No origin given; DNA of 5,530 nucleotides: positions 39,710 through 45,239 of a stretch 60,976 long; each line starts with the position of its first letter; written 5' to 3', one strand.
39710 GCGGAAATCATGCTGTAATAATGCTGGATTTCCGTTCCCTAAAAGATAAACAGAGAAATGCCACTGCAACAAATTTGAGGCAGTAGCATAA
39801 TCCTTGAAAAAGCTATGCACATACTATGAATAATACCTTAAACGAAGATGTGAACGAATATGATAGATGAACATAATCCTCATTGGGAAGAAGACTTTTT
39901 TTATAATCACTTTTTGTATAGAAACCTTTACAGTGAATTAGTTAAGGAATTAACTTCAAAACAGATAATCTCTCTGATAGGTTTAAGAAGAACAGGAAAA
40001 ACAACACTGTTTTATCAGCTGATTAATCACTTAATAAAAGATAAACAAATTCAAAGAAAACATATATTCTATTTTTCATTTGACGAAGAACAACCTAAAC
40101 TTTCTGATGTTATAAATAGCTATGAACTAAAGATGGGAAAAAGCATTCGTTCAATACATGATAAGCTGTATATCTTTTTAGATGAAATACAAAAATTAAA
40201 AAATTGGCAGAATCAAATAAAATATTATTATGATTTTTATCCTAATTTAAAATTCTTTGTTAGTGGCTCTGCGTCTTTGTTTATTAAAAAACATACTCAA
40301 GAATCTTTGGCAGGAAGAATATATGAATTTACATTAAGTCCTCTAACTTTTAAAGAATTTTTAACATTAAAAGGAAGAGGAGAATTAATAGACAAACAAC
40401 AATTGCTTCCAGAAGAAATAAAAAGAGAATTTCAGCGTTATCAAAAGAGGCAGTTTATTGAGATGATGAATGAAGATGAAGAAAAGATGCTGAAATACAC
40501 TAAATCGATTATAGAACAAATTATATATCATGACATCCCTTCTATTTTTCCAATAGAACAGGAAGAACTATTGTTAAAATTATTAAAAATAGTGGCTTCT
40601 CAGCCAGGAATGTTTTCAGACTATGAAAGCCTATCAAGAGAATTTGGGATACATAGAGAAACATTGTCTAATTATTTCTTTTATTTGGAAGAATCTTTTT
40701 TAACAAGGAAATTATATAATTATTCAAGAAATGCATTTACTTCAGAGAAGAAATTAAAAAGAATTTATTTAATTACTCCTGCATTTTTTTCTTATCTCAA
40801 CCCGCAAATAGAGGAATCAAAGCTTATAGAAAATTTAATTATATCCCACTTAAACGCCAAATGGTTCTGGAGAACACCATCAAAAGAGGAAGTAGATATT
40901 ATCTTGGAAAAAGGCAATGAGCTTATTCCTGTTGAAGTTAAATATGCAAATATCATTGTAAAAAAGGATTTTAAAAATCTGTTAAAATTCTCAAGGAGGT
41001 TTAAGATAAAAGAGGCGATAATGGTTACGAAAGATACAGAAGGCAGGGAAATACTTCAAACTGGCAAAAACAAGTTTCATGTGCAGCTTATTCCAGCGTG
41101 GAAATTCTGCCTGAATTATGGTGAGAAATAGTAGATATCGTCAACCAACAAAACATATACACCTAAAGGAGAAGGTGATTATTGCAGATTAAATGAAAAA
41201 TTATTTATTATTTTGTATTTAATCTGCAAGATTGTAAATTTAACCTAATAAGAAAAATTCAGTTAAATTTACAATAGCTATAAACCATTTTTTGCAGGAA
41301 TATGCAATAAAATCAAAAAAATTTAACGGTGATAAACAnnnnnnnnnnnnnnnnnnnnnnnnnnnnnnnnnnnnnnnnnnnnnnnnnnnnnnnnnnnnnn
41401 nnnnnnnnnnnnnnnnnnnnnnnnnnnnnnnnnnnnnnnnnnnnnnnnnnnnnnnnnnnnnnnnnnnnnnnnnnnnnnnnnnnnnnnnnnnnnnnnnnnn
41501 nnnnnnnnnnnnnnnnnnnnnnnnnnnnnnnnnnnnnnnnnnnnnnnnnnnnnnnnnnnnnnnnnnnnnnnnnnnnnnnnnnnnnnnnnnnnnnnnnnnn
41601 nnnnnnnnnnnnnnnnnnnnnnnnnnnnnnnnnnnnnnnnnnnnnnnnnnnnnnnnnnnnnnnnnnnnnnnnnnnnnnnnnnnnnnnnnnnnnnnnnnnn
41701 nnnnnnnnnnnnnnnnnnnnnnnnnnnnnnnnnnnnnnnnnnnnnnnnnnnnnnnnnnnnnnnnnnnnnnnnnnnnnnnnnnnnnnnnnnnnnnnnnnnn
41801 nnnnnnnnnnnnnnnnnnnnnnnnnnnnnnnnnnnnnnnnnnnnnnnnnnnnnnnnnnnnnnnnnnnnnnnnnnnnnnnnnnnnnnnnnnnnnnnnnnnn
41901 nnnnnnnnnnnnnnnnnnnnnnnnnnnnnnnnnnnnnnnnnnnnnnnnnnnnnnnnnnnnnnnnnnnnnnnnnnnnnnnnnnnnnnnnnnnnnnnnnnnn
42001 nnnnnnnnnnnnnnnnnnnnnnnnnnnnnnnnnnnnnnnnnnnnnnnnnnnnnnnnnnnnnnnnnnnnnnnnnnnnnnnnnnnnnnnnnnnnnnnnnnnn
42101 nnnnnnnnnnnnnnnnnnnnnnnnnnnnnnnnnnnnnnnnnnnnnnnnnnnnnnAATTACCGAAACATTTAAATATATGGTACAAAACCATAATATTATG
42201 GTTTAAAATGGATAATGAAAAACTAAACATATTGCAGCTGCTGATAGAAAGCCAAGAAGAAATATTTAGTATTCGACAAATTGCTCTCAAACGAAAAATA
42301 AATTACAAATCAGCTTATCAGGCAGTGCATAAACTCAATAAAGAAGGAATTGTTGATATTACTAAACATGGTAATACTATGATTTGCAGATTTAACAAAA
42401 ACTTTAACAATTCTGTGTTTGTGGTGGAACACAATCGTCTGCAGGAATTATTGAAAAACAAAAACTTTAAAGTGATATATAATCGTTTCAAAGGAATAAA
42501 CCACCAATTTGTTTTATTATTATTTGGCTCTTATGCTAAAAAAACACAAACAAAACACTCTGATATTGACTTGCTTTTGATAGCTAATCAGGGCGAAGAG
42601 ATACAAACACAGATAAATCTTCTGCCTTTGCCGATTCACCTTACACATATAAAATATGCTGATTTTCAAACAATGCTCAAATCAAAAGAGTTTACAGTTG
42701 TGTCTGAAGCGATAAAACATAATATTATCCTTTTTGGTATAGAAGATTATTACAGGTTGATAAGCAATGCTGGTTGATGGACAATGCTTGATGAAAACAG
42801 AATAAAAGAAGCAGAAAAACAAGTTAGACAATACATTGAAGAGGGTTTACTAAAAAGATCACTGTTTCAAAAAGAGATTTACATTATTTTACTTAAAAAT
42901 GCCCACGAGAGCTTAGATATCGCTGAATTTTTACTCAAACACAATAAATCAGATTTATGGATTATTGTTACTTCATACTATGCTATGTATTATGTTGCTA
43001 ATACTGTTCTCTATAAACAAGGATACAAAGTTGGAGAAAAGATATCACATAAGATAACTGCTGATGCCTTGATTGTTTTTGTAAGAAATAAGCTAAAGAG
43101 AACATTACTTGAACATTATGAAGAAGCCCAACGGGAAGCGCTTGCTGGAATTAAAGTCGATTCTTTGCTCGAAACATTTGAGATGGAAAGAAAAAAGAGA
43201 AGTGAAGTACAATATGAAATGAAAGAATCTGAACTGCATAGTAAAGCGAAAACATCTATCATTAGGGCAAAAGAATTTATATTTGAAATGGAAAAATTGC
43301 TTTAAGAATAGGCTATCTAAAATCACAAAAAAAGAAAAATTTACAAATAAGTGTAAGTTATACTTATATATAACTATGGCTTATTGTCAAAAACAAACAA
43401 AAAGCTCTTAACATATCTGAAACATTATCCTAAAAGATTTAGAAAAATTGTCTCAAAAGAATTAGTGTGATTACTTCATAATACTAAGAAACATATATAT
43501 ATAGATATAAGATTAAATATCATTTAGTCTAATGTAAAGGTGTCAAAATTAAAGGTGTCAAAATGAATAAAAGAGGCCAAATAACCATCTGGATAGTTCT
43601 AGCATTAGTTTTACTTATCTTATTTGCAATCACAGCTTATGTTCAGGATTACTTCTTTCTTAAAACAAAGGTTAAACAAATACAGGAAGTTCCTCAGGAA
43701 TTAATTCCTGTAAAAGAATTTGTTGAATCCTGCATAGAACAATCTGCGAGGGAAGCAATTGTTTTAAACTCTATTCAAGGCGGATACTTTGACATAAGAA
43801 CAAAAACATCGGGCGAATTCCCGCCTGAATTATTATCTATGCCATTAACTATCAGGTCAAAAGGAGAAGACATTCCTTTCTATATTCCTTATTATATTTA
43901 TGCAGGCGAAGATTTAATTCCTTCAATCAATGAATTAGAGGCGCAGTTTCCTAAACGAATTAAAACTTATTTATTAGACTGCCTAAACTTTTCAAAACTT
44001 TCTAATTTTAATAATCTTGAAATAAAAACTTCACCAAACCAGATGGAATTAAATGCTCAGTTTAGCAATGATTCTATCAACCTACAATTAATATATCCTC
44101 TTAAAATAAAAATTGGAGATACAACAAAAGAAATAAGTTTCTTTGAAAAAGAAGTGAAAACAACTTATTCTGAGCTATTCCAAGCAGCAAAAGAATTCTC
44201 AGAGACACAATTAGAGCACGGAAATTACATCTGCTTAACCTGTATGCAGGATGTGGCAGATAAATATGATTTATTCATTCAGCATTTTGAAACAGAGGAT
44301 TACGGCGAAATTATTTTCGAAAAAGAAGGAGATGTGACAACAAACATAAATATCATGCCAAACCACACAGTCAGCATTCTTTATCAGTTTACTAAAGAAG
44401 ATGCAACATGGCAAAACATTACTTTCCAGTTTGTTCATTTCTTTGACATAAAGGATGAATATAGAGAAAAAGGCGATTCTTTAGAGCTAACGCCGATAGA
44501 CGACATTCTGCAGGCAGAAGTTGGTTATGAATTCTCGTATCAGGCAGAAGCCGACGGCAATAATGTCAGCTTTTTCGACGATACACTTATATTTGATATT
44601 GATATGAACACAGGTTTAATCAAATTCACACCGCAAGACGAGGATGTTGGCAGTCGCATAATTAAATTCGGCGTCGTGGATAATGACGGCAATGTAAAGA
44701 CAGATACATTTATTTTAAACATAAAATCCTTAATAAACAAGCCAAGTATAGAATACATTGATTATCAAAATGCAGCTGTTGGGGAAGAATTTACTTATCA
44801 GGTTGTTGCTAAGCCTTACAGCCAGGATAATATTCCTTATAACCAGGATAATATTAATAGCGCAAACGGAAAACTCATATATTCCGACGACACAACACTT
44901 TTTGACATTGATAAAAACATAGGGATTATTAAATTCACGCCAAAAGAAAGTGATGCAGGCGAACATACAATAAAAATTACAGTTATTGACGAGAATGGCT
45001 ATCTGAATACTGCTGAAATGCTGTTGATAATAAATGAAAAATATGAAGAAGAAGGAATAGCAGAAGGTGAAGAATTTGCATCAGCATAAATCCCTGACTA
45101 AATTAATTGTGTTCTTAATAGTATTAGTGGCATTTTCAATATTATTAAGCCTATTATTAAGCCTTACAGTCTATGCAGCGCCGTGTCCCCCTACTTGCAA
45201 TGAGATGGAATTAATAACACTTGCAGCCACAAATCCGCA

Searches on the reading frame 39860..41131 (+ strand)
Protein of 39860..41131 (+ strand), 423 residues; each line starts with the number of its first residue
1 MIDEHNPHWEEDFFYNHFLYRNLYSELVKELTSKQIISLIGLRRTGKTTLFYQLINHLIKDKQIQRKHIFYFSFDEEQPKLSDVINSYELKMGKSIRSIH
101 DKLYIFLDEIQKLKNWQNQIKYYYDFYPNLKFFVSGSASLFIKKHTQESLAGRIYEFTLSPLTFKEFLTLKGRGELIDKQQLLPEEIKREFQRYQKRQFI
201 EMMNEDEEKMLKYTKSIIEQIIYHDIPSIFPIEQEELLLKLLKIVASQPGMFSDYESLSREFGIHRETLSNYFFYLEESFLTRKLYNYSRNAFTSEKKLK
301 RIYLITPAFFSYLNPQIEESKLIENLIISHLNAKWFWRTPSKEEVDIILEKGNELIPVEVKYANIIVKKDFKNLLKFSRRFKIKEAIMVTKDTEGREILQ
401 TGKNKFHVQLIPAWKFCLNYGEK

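Call 8: search_protein_families(library=pfam, proteins=[window:39860-41131:+], max_evalue=0.01)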
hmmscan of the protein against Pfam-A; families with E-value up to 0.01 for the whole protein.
window:39860-41131:+ (423 aa): 9 families
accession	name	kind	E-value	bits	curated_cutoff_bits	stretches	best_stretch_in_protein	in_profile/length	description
PF13173.12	AAA_14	-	6.7e-34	117.1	27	1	34-168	2-129/129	AAA domain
PF13635.12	DUF4143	-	4.9e-20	72.3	28.1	1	224-363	2-160/160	Domain of unknown function (DUF4143)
PF01637.24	ATPase_2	-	2.4e-05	24.7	33.2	1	31-83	17-66/225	ATPase domain predominantly from Archaea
PF24883.2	NPHP3_N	-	9.9e-05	23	24.8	1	18-116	6-103/164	Nephrocystin 3, N-terminal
PF00580.27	UvrD-helicase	-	0.00088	19.5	23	1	45-256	24-210/271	UvrD/REP helicase N-terminal domain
PF01870.24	Hjc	-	0.0018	18.6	21.1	1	342-396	28-86/93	Archaeal holliday junction resolvase (hjc)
PF11976.14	Rad60-SLD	-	0.0024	18.1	23.8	1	47-95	19-67/72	Ubiquitin-2 like Rad60 SUMO-like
PF09439.16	SRPRB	-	0.0079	16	25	0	33-83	2-52/178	Signal recognition particle receptor beta subunit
PF20720.3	nSTAND3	-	0.0091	16.1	27.2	0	22-62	5-45/155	Novel STAND NTPase 3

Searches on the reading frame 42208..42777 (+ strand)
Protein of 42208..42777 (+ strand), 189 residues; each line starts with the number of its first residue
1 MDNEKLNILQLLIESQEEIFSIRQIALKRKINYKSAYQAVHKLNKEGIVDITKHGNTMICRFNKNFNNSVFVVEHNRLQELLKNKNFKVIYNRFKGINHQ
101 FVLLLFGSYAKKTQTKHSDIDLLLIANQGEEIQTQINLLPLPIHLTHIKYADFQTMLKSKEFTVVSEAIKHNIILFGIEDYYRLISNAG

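Call 76: search_protein_families(library=pfam, proteins=[window:42208-42777:+], max_evalue=0.01)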
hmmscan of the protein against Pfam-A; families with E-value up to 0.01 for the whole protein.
window:42208-42777:+ (189 aa): 6 families
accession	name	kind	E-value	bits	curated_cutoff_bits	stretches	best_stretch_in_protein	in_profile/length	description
PF18765.7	Polbeta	-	8.1e-09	36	26.9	1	103-177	16-89/93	Polymerase beta, Nucleotidyltransferase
PF01909.29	NTP_transf_2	-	2.3e-07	31.5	21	1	103-135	17-51/93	Nucleotidyltransferase domain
PF22600.2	MTPAP-like_central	-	0.00012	22.6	27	1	80-134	19-76/139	Poly(A) RNA polymerase, mitochondrial-like, central palm domain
PF25212.1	HVO_A0114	-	0.0013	18.9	27.6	1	3-57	22-74/84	HVO_A0114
PF02082.26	Rrf2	-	0.0023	18.5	30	1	10-52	14-56/132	Iron-dependent Transcriptional regulator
PF08279.18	HTH_11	-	0.0034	17.7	25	1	6-53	3-48/55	HTH domain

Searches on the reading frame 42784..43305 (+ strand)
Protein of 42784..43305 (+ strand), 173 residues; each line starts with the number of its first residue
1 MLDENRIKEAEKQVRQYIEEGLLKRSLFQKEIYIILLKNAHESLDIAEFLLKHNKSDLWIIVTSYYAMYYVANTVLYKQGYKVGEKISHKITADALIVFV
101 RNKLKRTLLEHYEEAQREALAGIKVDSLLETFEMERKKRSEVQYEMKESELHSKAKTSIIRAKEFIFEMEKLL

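Call 76: search_protein_families(library=pfam, proteins=[window:42784-43305:+], max_evalue=0.01)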
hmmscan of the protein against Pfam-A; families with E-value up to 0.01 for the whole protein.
window:42784-43305:+ (173 aa): 1 family
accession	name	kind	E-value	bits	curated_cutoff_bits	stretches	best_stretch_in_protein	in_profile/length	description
PF24308.1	DUF7487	-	0.0029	18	27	1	83-167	49-130/220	Family of unknown function (DUF7487)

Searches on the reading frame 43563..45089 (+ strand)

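Call 8: search_protein_families(library=pfam, proteins=[window:43563-45089:+], max_evalue=0.01)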
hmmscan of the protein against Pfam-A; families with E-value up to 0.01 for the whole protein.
window:43563-45089:+ (508 aa): 4 families
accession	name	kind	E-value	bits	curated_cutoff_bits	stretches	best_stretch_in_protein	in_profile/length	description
PF19076.6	CshA_repeat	-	0.00019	22.5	27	0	444-485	57-98/103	Surface adhesin CshA repetitive domain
PF17892.7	Cadherin_5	-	0.00038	20.7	26.5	0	451-488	58-95/98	Cadherin-like domain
PF17963.7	Big_9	-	0.0027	19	23.6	0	408-485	17-85/89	Bacterial Ig domain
PF05345.18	He_PIG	-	0.0085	16.9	24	0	394-484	2-89/96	Putative Ig domain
